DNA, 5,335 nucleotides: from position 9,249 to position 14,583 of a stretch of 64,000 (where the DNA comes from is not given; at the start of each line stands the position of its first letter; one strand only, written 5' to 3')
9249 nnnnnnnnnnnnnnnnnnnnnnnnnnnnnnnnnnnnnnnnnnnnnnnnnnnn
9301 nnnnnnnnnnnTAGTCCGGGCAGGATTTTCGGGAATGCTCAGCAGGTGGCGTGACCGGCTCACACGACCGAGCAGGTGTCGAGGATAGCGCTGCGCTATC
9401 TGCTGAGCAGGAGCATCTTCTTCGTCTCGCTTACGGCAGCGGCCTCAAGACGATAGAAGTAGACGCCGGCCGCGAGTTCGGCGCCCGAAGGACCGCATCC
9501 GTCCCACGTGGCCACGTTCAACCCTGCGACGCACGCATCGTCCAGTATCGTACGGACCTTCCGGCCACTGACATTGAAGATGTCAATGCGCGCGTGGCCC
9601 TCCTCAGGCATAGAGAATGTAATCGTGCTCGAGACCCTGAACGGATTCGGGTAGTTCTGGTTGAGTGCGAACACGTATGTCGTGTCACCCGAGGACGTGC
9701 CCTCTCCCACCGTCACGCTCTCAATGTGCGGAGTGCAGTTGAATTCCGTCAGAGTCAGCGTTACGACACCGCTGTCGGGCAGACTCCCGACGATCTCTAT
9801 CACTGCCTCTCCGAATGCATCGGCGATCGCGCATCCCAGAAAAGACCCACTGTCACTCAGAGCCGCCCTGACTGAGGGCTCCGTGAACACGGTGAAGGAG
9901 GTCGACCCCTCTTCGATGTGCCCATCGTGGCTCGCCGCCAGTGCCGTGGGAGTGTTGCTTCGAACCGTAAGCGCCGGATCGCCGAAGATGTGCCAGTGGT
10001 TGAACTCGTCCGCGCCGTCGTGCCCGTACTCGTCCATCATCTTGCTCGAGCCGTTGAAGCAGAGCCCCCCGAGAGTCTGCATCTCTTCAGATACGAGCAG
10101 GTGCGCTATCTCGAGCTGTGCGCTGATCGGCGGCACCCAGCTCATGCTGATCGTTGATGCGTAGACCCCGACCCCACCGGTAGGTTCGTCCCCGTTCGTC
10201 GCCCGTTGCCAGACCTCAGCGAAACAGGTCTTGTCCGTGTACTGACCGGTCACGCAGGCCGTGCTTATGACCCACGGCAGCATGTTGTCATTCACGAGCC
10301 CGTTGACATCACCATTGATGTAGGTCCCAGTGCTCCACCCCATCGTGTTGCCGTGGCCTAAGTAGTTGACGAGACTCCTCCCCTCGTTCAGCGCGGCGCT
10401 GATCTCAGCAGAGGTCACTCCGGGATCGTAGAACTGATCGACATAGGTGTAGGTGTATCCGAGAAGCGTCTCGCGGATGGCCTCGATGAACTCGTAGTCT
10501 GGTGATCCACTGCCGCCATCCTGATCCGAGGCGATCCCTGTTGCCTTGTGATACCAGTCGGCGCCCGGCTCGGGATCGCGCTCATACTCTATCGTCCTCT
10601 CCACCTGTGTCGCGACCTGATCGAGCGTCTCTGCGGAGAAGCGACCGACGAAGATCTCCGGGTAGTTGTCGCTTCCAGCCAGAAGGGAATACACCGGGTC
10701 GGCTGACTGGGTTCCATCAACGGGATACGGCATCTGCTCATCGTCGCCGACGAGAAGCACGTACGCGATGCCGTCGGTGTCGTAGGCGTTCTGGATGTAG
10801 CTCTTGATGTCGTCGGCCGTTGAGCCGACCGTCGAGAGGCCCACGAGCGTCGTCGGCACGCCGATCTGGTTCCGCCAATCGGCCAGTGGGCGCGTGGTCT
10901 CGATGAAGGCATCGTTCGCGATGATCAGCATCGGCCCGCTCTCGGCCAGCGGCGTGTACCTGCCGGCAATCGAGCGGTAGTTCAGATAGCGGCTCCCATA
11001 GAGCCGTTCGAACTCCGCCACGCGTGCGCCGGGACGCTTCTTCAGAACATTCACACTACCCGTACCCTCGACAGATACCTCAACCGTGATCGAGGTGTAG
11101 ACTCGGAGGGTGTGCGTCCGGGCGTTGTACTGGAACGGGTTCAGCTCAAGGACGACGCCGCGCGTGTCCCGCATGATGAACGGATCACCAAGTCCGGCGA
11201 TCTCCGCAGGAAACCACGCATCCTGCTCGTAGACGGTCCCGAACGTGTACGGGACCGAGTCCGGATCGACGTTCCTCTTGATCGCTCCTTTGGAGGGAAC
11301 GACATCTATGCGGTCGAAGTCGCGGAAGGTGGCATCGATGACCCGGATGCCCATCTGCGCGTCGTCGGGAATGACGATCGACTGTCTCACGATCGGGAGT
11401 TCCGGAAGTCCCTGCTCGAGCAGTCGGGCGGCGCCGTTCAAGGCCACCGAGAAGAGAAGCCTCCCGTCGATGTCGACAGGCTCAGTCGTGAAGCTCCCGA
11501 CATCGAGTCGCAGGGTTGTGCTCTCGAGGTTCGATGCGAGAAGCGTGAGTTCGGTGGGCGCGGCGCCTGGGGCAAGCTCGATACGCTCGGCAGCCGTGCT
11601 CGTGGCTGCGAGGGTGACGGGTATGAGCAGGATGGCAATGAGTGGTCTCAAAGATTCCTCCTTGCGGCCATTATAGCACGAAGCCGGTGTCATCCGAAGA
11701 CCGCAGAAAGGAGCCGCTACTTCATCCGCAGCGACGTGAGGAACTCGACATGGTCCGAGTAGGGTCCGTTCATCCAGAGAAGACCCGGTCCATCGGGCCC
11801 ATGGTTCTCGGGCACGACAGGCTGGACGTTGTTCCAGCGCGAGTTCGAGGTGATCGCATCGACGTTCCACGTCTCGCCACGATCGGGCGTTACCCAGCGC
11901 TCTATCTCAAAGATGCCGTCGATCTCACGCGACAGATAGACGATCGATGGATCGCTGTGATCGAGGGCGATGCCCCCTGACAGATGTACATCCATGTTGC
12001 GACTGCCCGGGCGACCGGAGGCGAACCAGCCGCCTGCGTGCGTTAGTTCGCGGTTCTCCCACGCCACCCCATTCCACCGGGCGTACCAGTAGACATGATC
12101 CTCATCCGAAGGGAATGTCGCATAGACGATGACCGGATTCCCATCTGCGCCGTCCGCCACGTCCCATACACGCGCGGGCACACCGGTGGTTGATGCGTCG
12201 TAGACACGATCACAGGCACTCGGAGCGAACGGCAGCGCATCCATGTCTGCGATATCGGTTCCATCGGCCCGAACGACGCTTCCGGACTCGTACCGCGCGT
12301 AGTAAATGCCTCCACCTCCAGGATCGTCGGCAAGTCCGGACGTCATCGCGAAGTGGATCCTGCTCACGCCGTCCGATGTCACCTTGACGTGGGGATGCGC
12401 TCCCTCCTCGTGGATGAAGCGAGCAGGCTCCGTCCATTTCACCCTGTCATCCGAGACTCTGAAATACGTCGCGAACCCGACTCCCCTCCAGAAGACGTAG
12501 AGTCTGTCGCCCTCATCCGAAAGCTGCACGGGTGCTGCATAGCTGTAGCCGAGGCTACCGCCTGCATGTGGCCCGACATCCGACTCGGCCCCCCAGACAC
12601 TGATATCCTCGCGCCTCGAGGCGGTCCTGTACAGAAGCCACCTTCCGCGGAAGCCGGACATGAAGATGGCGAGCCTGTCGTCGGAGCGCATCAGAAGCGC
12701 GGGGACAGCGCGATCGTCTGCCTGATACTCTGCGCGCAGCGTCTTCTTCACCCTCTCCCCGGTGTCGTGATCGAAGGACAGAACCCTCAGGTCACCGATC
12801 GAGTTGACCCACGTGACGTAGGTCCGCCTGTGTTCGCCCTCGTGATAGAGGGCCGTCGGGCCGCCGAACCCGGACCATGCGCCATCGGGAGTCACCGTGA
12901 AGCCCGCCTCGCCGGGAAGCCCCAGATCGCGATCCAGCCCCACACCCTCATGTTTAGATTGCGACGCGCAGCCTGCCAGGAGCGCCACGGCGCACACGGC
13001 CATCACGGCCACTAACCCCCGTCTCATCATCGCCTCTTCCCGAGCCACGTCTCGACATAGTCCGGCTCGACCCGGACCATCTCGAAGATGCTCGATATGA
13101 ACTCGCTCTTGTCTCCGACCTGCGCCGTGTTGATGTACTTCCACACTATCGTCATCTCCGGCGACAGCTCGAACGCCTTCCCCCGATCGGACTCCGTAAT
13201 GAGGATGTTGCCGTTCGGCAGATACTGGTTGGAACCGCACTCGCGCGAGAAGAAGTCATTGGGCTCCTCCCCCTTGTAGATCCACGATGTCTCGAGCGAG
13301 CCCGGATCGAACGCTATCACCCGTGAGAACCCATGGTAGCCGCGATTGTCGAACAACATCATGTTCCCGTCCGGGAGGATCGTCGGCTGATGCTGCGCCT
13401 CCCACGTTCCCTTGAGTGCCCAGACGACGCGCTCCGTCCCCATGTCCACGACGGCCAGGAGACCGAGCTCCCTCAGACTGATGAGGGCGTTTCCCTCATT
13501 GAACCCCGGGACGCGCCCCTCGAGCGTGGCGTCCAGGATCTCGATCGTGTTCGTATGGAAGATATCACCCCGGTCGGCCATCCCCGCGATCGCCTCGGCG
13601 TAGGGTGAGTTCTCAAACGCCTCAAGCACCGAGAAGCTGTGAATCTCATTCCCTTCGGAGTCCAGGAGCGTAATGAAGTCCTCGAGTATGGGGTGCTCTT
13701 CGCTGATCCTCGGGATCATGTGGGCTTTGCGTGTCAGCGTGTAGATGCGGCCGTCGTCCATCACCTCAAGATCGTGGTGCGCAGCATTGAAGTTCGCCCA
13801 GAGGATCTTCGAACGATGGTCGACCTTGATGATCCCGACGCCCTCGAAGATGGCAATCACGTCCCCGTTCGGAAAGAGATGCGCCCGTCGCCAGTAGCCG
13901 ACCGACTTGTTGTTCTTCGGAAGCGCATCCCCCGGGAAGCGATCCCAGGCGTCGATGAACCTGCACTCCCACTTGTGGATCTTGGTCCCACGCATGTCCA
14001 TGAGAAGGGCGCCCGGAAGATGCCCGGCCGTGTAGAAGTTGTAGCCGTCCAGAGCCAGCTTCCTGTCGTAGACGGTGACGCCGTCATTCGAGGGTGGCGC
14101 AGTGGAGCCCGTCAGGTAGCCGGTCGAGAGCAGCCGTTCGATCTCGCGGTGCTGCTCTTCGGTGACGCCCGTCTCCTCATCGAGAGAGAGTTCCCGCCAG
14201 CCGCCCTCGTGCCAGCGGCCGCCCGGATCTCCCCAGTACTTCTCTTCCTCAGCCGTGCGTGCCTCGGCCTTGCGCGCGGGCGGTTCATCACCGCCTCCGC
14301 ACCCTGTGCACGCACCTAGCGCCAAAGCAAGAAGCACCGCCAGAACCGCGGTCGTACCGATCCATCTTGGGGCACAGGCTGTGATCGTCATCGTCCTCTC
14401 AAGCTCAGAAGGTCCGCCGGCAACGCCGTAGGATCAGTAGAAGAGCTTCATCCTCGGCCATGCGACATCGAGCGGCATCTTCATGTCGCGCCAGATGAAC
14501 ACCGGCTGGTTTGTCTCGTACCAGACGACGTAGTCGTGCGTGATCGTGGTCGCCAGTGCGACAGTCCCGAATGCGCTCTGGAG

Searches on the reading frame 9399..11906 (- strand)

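Call 63: search_protein_families(library=pfam, proteins=[window:9399-11906:-], max_evalue=0.0001)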
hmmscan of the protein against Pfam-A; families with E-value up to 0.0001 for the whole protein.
window:9399-11906:- (836 aa): 5 families
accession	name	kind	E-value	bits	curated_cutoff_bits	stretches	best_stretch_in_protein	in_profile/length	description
PF01364.23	Peptidase_C25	-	5.7e-55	187.5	23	1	326-647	1-373/374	Peptidase family C25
PF08126.16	Propeptide_C25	-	1.1e-33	116.5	22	1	117-280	9-173/205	Propeptide_C25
PF03785.20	Peptidase_C25_C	-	5.5e-10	39.4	25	1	653-731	1-78/79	Peptidase family C25, C terminal ig-like domain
PF13860.13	FlgD_ig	-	8.7e-07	29.3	27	1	768-823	20-76/79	FlgD Ig-like domain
PF18962.6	Por_Secre_tail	-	8.3e-05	23.2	27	0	752-831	2-73/75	Secretion system C-terminal sorting domain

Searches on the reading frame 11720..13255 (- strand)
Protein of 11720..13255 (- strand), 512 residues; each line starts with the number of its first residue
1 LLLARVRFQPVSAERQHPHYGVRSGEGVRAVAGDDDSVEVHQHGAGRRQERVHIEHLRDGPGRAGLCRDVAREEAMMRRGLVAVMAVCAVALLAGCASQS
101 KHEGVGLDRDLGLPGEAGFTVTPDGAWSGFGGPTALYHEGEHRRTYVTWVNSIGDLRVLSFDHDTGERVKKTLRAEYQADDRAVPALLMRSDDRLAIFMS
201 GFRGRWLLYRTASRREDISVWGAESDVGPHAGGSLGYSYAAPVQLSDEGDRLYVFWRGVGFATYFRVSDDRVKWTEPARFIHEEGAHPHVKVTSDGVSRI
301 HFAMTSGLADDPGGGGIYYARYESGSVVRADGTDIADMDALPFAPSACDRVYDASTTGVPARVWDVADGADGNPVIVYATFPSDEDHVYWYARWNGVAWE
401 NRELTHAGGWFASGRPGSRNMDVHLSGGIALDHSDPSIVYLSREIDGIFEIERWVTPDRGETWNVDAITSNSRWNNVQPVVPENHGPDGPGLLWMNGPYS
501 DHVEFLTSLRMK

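Call 63: search_protein_families(library=pfam, proteins=[window:11720-13255:-], max_evalue=0.0001)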
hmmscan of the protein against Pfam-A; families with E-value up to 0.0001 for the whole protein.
window:11720-13255:- (512 aa): 1 family
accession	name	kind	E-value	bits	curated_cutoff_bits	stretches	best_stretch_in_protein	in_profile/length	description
PF15892.11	BNR_4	-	6.1e-22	78.7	27.3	1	145-406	2-271/272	BNR repeat-containing family member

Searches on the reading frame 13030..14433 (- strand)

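Call 63: search_protein_families(library=pfam, proteins=[window:13030-14433:-], max_evalue=0.0001)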
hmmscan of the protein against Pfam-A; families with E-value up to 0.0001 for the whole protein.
window:13030-14433:- (468 aa): 2 families
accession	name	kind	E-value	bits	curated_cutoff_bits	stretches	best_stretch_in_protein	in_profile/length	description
PF14269.12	Arylsulfotran_2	-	4.3e-26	92.5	27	1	186-435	4-300/301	Arylsulfotransferase (ASST)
PF05935.17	Arylsulfotrans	-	1.6e-12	47.6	24.2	1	207-339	82-212/374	Arylsulfotransferase (ASST)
